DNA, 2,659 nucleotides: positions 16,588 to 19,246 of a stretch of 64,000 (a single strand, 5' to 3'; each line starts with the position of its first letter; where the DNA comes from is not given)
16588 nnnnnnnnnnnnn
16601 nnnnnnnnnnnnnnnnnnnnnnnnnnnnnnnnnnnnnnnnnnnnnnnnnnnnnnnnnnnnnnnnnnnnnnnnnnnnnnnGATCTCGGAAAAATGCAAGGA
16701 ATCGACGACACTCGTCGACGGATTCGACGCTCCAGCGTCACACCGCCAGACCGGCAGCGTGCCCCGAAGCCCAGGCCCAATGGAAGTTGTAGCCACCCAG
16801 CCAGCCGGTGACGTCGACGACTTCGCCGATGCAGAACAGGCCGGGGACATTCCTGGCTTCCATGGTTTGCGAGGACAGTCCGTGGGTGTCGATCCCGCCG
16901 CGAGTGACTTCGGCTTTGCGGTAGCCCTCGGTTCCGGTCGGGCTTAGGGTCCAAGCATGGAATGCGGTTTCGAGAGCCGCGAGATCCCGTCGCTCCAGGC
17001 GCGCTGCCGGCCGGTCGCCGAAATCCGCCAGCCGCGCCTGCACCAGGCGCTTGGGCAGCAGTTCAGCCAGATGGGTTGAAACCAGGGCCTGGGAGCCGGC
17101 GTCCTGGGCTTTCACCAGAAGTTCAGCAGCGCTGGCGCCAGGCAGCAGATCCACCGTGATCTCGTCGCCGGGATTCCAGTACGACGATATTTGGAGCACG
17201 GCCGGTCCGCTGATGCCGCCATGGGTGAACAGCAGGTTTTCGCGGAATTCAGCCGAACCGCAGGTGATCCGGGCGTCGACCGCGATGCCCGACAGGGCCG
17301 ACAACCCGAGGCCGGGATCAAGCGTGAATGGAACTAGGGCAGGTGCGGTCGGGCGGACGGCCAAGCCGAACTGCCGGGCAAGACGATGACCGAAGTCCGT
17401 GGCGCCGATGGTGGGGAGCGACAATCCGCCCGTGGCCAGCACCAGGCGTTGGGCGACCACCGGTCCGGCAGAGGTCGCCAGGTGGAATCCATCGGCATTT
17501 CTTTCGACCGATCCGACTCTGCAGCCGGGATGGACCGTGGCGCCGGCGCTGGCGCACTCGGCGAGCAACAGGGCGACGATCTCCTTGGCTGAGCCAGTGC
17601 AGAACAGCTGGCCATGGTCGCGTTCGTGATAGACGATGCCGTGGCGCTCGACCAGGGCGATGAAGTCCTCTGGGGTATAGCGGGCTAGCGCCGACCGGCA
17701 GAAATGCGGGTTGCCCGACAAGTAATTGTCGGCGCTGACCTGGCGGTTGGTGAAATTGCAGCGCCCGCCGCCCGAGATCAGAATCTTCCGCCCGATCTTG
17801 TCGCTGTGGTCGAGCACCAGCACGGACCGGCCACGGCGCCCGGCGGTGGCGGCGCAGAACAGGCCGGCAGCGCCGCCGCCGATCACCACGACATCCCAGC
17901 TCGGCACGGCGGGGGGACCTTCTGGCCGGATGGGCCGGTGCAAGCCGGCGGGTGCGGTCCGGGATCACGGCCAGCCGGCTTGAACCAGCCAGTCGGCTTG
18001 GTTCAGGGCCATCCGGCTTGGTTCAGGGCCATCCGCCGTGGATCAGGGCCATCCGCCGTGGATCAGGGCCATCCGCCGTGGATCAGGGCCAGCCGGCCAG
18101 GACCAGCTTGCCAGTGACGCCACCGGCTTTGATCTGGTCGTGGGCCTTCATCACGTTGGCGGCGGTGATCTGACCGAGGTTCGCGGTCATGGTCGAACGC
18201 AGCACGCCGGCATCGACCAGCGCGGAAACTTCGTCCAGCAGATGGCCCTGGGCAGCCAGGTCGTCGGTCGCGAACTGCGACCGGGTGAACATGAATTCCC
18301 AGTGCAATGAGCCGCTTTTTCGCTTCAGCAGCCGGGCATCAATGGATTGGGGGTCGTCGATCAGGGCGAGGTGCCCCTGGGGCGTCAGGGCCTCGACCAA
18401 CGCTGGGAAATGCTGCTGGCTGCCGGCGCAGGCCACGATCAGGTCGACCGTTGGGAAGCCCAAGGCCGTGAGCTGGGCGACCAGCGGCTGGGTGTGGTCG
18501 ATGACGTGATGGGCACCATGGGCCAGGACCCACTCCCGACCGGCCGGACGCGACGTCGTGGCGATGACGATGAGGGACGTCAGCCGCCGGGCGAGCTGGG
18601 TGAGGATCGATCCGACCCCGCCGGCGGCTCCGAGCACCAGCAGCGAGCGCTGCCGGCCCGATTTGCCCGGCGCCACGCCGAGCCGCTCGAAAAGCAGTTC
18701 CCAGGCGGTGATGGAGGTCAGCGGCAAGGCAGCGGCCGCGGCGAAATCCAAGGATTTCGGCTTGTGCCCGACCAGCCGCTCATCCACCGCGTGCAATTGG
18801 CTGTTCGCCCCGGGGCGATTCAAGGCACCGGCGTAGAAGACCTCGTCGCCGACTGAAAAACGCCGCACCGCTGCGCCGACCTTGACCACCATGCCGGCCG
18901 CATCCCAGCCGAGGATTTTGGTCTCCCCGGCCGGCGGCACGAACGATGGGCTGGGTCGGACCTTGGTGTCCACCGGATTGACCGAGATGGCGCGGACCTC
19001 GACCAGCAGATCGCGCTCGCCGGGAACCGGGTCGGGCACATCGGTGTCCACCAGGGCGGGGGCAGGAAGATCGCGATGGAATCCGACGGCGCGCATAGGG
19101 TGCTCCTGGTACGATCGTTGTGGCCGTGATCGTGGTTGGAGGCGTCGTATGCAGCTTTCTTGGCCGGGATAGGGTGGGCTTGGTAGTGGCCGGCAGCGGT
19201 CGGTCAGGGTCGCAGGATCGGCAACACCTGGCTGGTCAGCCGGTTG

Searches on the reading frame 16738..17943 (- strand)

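Call 43: search_protein_families(library=pfam, proteins=[window:16738-17943:-], max_evalue=0.001)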
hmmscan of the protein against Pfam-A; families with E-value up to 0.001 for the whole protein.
window:16738-17943:- (401 aa): 12 families
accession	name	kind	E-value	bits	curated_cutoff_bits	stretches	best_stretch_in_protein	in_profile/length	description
PF03486.20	HI0933_like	-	4.2e-89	298.6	50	1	17-398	2-242/244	HI0933-like protein Rossmann domain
PF22780.1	HI0933_like_1st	-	2.3e-37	128.8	27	1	201-346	2-165/165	HI0933-like protein barrel and H2TH domain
PF01266.30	DAO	-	1.1e-11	45.3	27.9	2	17-117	1-94/353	FAD dependent oxidoreductase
PF00890.30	FAD_binding_2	-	1.8e-11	44.3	20.4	1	17-65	1-49/414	FAD binding domain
PF13738.12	Pyr_redox_3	-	6.3e-09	35.9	30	0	136-178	97-139/305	Pyridine nucleotide-disulphide oxidoreductase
PF12831.13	FAD_oxidored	-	1.4e-08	34.9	27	1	17-150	1-118/416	FAD dependent oxidoreductase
PF07992.20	Pyr_redox_2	-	1.6e-06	28.2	26.1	1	17-175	2-111/291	Pyridine nucleotide-disulphide oxidoreductase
PF01134.28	GIDA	-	3e-06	27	22.1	0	17-51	1-36/391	Glucose inhibited division protein A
PF13450.12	NAD_binding_8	-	4.4e-06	27.3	21.9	1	20-51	1-32/68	NAD(P)-binding Rossmann-like domain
PF00070.33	Pyr_redox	-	5.8e-05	24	22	0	18-52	2-36/82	Pyridine nucleotide-disulphide oxidoreductase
PF05834.18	Lycopene_cycl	-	0.00044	19.9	23.4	0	17-50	1-36/380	Lycopene cyclase protein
PF01262.27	AlaDh_PNT_C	-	0.00049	20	23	1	13-53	26-66/214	Alanine dehydrogenase/PNT, C-terminal domain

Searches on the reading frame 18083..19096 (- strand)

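Call 43: search_protein_families(library=pfam, proteins=[window:18083-19096:-], max_evalue=0.001)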
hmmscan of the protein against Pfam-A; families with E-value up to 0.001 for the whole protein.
window:18083-19096:- (337 aa): 4 families
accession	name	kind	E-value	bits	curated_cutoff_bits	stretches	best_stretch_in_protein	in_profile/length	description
PF13602.12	ADH_zinc_N_2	-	1e-15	59.2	27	1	194-333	2-134/134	Zinc-binding dehydrogenase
PF08240.17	ADH_N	-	2.1e-11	44.4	23.5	1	27-88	2-62/104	Alcohol dehydrogenase GroES-like domain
PF00107.32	ADH_zinc_N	-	2.9e-11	43.8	31.8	1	160-246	1-88/129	Zinc-binding dehydrogenase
PF16912.11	Glu_dehyd_C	-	0.00039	20.4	34.9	1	148-253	30-136/211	Glucose dehydrogenase C-terminus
